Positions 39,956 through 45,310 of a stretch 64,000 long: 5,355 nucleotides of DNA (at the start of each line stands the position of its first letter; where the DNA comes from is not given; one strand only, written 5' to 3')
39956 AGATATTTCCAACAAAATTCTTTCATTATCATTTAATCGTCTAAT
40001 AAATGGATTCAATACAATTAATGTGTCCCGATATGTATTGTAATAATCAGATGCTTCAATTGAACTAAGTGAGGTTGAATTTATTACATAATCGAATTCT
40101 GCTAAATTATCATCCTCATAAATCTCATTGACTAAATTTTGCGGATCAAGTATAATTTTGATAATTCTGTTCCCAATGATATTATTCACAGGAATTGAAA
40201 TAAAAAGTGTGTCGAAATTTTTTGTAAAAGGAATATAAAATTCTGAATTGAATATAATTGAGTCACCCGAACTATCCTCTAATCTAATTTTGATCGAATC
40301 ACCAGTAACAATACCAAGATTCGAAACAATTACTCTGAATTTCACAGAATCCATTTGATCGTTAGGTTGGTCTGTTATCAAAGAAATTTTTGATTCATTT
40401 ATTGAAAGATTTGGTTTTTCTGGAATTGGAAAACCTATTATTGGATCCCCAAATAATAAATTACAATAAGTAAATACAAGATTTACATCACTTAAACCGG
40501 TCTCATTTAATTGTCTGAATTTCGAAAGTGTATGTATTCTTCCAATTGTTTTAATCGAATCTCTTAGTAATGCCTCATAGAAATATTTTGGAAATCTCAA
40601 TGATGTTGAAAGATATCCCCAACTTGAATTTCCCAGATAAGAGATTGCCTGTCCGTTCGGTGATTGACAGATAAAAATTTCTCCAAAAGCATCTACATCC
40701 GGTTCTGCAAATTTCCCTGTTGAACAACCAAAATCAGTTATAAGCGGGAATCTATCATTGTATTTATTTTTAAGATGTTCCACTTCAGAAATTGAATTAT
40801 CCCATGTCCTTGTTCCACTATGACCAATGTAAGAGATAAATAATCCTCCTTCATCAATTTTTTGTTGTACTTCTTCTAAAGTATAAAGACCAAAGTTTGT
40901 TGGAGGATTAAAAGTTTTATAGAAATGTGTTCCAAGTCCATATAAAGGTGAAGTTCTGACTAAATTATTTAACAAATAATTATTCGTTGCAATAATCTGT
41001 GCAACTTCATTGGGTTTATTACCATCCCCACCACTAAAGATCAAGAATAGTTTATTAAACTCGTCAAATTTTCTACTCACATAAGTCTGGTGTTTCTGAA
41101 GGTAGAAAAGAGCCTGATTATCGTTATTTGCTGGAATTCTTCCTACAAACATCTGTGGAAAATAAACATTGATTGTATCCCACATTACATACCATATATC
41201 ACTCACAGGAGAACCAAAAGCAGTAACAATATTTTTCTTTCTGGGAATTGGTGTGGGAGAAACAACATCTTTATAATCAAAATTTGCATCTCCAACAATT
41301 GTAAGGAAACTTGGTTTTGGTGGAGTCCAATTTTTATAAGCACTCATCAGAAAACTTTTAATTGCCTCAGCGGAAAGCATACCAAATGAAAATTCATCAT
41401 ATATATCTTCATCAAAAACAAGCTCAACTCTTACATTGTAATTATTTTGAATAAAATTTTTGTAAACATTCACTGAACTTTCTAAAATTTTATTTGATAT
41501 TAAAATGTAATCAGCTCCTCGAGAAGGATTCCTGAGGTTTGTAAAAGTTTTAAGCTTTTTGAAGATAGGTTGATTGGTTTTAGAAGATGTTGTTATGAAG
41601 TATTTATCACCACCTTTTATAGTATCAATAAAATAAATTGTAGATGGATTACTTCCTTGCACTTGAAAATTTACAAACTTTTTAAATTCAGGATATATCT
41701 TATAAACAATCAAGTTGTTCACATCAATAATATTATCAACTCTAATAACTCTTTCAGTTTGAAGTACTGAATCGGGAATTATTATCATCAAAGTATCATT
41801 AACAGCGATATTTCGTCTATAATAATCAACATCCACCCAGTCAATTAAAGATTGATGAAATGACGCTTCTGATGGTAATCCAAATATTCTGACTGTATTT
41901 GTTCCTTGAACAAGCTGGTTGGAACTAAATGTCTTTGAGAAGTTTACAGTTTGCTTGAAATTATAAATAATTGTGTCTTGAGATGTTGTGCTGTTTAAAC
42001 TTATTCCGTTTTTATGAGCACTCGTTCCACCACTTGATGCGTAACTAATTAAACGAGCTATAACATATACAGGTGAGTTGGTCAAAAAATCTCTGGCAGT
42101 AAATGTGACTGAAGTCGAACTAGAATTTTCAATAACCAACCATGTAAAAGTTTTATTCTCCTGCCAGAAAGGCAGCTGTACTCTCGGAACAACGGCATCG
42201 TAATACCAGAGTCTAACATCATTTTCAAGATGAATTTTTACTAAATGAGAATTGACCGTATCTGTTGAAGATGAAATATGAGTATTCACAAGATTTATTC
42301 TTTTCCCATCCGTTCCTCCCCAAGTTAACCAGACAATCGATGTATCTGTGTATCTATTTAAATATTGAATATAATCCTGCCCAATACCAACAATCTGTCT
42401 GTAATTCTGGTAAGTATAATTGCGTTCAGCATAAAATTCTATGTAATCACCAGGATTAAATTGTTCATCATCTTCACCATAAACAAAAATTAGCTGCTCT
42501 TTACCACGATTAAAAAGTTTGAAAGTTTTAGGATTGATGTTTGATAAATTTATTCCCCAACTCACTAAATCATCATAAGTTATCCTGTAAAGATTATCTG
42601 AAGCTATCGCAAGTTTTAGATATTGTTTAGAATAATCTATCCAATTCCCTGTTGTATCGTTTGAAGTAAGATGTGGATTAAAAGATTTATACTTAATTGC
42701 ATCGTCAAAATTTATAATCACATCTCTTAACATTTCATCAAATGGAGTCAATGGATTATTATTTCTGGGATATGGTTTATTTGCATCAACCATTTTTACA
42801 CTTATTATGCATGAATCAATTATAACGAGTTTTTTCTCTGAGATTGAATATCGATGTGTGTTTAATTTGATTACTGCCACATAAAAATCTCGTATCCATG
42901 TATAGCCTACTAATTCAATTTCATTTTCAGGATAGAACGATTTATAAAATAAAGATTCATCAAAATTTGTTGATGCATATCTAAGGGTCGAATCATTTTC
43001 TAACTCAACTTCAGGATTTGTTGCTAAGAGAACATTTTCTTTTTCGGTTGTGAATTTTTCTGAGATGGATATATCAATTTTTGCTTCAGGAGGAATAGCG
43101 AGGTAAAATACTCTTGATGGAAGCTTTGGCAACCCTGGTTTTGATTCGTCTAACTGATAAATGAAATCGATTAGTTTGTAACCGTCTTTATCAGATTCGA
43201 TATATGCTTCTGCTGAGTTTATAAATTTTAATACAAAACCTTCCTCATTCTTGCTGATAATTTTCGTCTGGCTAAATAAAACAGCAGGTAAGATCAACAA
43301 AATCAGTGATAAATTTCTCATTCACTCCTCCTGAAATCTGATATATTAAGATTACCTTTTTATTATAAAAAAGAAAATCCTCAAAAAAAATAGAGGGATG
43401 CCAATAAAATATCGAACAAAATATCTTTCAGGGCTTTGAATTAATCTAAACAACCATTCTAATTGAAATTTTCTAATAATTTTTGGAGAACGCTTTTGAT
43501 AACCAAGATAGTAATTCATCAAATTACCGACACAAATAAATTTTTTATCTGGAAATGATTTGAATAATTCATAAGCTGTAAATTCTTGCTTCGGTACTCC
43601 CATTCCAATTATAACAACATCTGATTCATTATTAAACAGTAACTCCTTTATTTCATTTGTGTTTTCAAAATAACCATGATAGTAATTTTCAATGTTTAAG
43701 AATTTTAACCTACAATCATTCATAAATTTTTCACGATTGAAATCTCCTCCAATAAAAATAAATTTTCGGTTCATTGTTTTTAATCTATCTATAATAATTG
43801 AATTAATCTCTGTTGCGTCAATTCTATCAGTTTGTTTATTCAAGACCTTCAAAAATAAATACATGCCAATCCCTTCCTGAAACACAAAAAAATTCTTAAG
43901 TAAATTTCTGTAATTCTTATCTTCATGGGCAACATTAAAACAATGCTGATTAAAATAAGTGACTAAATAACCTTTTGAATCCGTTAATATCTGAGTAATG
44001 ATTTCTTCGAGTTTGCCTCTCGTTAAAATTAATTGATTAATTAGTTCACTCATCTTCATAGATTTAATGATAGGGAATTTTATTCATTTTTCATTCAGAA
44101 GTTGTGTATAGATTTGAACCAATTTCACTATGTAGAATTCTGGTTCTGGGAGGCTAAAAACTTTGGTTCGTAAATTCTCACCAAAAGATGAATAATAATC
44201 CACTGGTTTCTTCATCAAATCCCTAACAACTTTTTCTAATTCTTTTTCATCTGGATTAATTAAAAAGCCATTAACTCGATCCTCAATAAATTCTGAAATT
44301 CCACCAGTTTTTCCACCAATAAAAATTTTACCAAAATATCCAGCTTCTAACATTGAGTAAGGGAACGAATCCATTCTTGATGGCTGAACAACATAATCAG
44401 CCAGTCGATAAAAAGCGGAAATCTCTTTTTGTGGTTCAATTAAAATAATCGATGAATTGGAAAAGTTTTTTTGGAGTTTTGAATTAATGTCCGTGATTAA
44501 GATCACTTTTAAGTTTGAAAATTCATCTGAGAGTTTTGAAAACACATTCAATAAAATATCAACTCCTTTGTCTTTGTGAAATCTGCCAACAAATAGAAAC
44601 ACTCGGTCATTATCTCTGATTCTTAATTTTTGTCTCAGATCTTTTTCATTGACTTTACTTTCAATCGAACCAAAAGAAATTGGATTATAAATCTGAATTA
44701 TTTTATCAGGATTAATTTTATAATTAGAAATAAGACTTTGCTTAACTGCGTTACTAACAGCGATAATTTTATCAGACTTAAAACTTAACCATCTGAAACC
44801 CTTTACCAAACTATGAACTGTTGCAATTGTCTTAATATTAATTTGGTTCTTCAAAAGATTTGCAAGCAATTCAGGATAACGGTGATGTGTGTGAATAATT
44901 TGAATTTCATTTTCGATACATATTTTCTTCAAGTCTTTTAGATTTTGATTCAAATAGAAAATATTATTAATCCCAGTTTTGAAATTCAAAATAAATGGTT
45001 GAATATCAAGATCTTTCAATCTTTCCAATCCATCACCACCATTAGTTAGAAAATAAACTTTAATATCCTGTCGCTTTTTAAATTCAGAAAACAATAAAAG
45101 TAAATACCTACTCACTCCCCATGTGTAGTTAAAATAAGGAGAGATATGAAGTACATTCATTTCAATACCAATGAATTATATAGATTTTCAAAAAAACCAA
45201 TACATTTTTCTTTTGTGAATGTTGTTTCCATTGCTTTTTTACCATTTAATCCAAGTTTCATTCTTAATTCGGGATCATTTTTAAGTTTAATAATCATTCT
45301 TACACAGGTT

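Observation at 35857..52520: A roughly 16.6 kb single-strand envelope supercluster links polysaccharide genes, a C25/PorU-like T9SS peptidase and an OMP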

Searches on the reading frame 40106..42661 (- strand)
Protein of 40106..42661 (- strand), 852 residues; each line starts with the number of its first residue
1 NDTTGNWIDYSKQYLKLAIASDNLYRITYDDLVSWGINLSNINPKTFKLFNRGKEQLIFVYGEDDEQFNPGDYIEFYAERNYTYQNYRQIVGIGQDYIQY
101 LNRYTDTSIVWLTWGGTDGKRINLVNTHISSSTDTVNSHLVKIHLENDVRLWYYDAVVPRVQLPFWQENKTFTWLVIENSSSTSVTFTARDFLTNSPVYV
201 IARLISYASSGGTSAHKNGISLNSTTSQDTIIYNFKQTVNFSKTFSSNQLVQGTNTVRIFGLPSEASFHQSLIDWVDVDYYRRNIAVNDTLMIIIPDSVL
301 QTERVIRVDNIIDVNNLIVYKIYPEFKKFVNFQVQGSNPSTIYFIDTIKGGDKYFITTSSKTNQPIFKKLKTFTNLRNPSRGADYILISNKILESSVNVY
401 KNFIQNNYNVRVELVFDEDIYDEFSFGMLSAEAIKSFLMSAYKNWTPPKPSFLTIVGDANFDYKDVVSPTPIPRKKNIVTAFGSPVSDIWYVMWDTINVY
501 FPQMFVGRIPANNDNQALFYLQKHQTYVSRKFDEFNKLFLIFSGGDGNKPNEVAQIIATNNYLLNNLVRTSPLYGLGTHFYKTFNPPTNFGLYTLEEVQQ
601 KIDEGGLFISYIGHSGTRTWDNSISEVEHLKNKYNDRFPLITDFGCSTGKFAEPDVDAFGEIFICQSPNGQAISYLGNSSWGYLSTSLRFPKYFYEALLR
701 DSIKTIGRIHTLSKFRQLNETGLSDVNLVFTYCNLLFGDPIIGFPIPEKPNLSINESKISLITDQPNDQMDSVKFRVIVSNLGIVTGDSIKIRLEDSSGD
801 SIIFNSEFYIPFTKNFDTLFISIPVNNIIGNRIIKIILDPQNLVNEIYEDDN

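Call 75: predict_structure(alignment_id=A3)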
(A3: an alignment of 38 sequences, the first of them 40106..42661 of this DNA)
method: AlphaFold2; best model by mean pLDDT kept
length: 852 residues; sequences in the alignment: 38
mean_pLDDT: 90.7   pTM: 0.88
mean pLDDT of the five models: 90.7, 89.7, 89.7, 89.6, 88.9
residues with pLDDT >= 90: 623; 70-90: 198; 50-70: 22; < 50: 9
segments of 3 or more residues with pLDDT < 50: 156-161
pLDDT, mean of each block of 10 residues (from residue 1): 75 96 97 94 95 95 94 96 87 77 90 95 86 85 90 52 54 87 96 96 90 92 97 90 97 97 89 95 95 94 94 94 95 88 94 96 96 94 97 97 96 97 94 94 94 95 78 84 84 83 95 96 95 93 91 95 94 93 88 91 94 91 90 94 91 87 93 94 90 93 87 94 88 94 92 91 81 91 90 91 92 92 84 91 90 83
secondary structure, 60 per line:
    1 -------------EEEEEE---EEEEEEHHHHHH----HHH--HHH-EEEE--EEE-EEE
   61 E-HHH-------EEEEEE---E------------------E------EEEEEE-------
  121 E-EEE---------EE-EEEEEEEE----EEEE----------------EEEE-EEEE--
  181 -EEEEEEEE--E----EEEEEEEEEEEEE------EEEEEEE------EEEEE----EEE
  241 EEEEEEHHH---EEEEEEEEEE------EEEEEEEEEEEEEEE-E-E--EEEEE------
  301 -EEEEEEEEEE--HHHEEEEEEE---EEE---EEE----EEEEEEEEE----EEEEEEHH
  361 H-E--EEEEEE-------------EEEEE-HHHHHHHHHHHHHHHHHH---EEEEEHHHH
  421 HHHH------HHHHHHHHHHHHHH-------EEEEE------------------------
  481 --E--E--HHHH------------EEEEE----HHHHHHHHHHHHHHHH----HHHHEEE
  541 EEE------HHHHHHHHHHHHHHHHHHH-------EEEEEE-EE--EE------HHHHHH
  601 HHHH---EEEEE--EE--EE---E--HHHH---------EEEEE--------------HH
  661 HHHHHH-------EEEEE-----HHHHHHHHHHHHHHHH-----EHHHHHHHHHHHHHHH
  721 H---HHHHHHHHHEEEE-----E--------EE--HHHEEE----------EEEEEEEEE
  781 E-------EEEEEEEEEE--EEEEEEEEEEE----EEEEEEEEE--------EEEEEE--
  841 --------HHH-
elements in order (helices of 4 or more, strands of 3 or more residues): E14-19 E23-28 H29-34 E48-51 E54-56 E58-61 E73-78 E108-113 E123-125 E138-145 E150-153 E170-173 E175-178 E182-189 E197-209 E216-222 E229-233 E238-246 E253-262 E269-283 E290-294 E302-311 E317-323 E327-329 E333-335 E340-348 E353-358 E366-371 E385-389 H391-408 E412-416 H417-424 H431-444 E452-456 H489-492 E505-509 H514-529 H534-537 E538-543 H550-568 E576-581 H595-604 E608-612 H627-630 E640-644 H659-666 E674-678 H684-699 H706-721 H725-733 E734-737 E759-761 E772-781 E789-798 E801-811 E816-824 E833-838

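Call 77: fold_search(model_id=the predicted structure, library=pdb)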
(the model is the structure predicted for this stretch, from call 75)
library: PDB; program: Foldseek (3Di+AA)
matches with E <= 10: 1505; with E <= 0.001: 146
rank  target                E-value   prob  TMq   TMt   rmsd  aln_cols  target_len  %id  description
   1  6za2_B                3.6e-34  1.00  0.51  0.41  12.6       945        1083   13  Crystal structure of dimeric latent PorU from Porphyromonas gingivalis (released 2021-09-29)
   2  6za2_A                2.2e-33  1.00  0.50  0.41  12.4       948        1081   13  Crystal structure of dimeric latent PorU from Porphyromonas gingivalis (released 2021-09-29)
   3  4ief_D                1.2e-18  1.00  0.34  0.65  14.7       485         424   16  Complex of Porphyromonas gingivalis RgpB pro- and mature domains (released 2013-04-10)
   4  4ief_B                1.4e-17  1.00  0.32  0.61  14.6       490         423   15  Complex of Porphyromonas gingivalis RgpB pro- and mature domains (released 2013-04-10)
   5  1cvr                  3.0e-17  1.00  0.34  0.64  14.4       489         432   16  Crystal structure of the Arg specific cysteine proteinase gingipain R (RGPB) (released 2000-03-01)
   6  6i9a_A                2.4e-16  1.00  0.34  0.61  15.7       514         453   17  Porphyromonas gingivalis gingipain K (Kgp) in complex with inhibitor KYT-36 (released 2019-03-13)
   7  4rbm                  1.8e-15  1.00  0.33  0.60  15.4       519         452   17  Porphyromonas gingivalis gingipain K (Kgp) catalytic and immunoglobulin superfamily-like domains (released 2014-10-08)
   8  8dhl_A                7.0e-08  0.96  0.11  0.11  24.7       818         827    8  Tannerella forsythia beta-glucuronidase (L2) (released 2023-05-17)
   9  8dhl_B                1.6e-07  0.90  0.10  0.10  24.7       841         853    8  Tannerella forsythia beta-glucuronidase (L2) (released 2023-05-17)
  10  5n6u_A                9.2e-07  0.82  0.11  0.11  25.2       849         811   10  Crystal structure of Beta-D-Mannosidase from Dictyoglomus thermophilum. (released 2017-04-12)
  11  9npa                  1.1e-06  0.77  0.10  0.11  24.0       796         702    8  Crystal structure of the inactive conformation of a glycoside hydrolase (CapGH2b) from the GH2 family in the space group (released 2025-11-12)
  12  6byg_B                1.5e-06  0.87  0.14  0.14  25.8       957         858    9  Crystal structure of the nucleophile mutant (E575A) of the GH2 exo-beta-mannanase from Xanthomonas axonopodis pv. citr (released 2018-07-18)
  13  5uj6_B                1.9e-06  0.60  0.10  0.10  24.6       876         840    8  Crystal Structure of Bacteroides Uniformis beta-glucuronidase (released 2017-06-28)
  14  6d8g_B                2.5e-06  0.60  0.10  0.10  25.3       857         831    8  D341A D367A calcium binding mutant of Bacteroides uniformis beta-glucuronidase 2 (released 2018-10-17)
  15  9npl_D                3.5e-06  0.51  0.09  0.10  24.4       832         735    8  Crystal structure of the inactive conformation of a glycoside hydrolase (CapGH2b - E553Q Mutant) from the GH2 family i (released 2025-11-12)
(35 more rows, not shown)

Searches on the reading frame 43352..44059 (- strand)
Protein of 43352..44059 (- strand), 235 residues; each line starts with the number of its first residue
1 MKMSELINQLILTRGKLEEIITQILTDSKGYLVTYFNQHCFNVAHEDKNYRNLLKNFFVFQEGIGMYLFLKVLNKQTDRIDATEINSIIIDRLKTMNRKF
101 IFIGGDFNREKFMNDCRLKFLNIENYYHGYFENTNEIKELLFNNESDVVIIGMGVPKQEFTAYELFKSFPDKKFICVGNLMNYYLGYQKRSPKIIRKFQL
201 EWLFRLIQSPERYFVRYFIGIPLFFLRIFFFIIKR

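Call 4: search_protein_families(library=pfam, proteins=[window:43352-44059:-], max_evalue=0.01)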
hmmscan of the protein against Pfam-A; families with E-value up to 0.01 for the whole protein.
window:43352-44059:- (235 aa): 2 families
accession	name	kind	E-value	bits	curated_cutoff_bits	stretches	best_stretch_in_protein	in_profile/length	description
PF03808.19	Glyco_tran_WecG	-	1.1e-29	103.8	27.4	1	58-217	3-168/168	Glycosyl transferase WecG/TagA/CpsF family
PF22156.1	Thiaminase_I-like_N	-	0.0021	18.5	27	0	121-153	103-135/136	Thiaminase I-like, N-terminal domain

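Call 5: search_protein_families(library=ncbifam, proteins=[window:43352-44059:-], max_evalue=0.01)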
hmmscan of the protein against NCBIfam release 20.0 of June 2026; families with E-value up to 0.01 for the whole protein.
window:43352-44059:- (235 aa): 4 families
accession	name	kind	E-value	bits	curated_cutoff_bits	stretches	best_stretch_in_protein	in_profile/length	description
TIGR00696.1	wecG_tagA_cpsF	superfamily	2.1e-20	73.2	69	1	58-218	8-174/178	WecB/TagA/CpsF family glycosyltransferase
NF041710.1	UDPacetylman_taseTarA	equivalog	4.7e-19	68.8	350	1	30-229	40-241/247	N-acetylglucosaminyldiphosphoundecaprenol N-acetyl-beta-D-mannosaminyltransferase TarA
NF002980.1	PRK03692.1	equivalog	1.4e-17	64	323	1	28-213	31-222/240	lipopolysaccharide N-acetylmannosaminouronosyltransferase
NF041872.1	EPS_EpsA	equivalog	3.8e-09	36.3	500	1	144-219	170-245/265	exopolysaccharide biosynthesis glycosyltransferase EpsA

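Call 88: search_solved_structures(query=window:43352-44059:-, max_evalue=0.001)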
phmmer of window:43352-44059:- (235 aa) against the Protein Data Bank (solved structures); distinct sequences matched with E-value up to 0.001: 3.
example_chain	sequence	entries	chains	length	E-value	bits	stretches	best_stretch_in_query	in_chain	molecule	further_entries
7mpk_A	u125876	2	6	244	3.1e-14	56.4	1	18-229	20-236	N-acetylglucosaminyldiphosphoundecaprenol N-acetyl-beta-D-mannosaminyltransferase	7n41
5wb4_A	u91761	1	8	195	1.3e-06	31.4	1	18-165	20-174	N-acetylglucosaminyldiphosphoundecaprenol N-acetyl-beta-D-mannosaminyltransferase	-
5wfg_A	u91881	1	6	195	1.5e-06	31.2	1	18-165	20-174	N-acetylglucosaminyldiphosphoundecaprenol N-acetyl-beta-D-mannosaminyltransferase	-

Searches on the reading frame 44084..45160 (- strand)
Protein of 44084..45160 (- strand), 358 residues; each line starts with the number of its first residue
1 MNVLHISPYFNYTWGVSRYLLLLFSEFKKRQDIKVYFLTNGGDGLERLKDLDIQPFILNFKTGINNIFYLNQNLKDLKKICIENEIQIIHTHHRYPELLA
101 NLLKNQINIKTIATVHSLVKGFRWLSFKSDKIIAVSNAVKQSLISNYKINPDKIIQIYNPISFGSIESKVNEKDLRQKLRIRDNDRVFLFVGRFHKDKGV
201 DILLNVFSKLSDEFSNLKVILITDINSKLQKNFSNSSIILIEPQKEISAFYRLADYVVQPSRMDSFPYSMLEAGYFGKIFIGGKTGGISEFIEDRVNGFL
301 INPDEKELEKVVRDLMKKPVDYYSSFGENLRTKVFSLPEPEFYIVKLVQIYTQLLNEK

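Call 4: search_protein_families(library=pfam, proteins=[window:44084-45160:-], max_evalue=0.01)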
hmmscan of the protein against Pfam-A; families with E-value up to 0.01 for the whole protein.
window:44084-45160:- (358 aa): 4 families
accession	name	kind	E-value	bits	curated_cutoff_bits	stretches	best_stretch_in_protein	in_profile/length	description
PF00534.26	Glycos_transf_1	-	2.9e-26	92.4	26.4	1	173-331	3-170/172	Glycosyl transferases group 1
PF13692.12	Glyco_trans_1_4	-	4.9e-21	75.9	27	1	186-317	2-141/142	Glycosyl transferases group 1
PF13439.12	Glyco_transf_4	-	4.7e-19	69.5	28.5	1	15-161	3-166/170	Glycosyltransferase Family 4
PF08288.18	PIGA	-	0.0025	18.8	27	1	72-119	37-86/90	PIGA (GPI anchor biosynthesis)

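Call 5: search_protein_families(library=ncbifam, proteins=[window:44084-45160:-], max_evalue=0.01)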
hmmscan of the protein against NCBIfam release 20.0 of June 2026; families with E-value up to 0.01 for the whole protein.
window:44084-45160:- (358 aa): 30 families (the best 25 are shown)
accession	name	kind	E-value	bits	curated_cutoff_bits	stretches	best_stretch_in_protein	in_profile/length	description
TIGR04157.1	glyco_rSAM_CFB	subfamily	2.7e-27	95.8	400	1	56-307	95-354/406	TIGR04157 family glycosyltransferase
TIGR03999.1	thiol_BshA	equivalog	3.9e-22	78.7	273.7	1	78-355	77-374/375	N-acetyl-alpha-D-glucosaminyl L-malate synthase BshA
TIGR02149.1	glgA_Coryne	subfamily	5.5e-19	68.5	302.4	1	128-317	144-347/391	glycogen synthase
NF012028.0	PRK15484.1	subfamily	1.6e-18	66.9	618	1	95-302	108-326/380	lipopolysaccharide N-acetylglucosaminyltransferase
NF053787.1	GlcN_PG_synth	equivalog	1.4e-13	50.4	480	1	161-355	173-360/361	N-acetylglucosaminyl phosphatidylglycerol synthase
TIGR04063.1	stp3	hypoth_equivalog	4.2e-13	48.9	442.05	1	128-319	157-361/397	TIGR04063 family PEP-CTERM/XrtA system glycosyltransferase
TIGR03449.1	mycothiol_MshA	equivalog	6e-13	48.5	462.5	1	125-317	161-368/406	D-inositol-3-phosphate glycosyltransferase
TIGR03088.1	stp2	hypoth_equivalog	1.5e-12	47.3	409.05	1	131-355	139-370/374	TIGR03088 family PEP-CTERM/XrtA system glycosyltransferase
NF047684.1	TeichurnBiosyTuaC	equivalog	4.9e-12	45.5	550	1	120-353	156-388/391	teichuronic acid biosynthesis protein TuaC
NF050063.1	ProtGlycPglJ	equivalog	8.6e-11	41.6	500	1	123-316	139-330/363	N-acetylgalactosamine-N,N'-diacetylbacillosaminyl-diphospho-undecaprenol 4-alpha-N-acetylgalactosaminyltransferase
TIGR02095.1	glgA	subfamily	2.6e-10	39.6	328.45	1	168-310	274-433/477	glycogen/starch synthase, ADP-glucose type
NF041139.1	TreT_Thcocales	equivalog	1.9e-09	36.8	775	1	244-357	304-411/412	trehalose synthase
NF049988.1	MGlcDAGSynMgs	equivalog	1.4e-08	34.5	400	1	172-357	200-390/398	alpha-monoglucosyldiacylglycerol synthase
NF038229.1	Glyco4_Geo_Pelo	equivalog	2.1e-08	33.5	400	1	130-355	111-337/338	GPMC system family 4 glycosyltransferase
NF001901.0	PRK00654.1-5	equivalog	5.5e-08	31.7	649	1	169-308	299-446/502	glycogen synthase GlgA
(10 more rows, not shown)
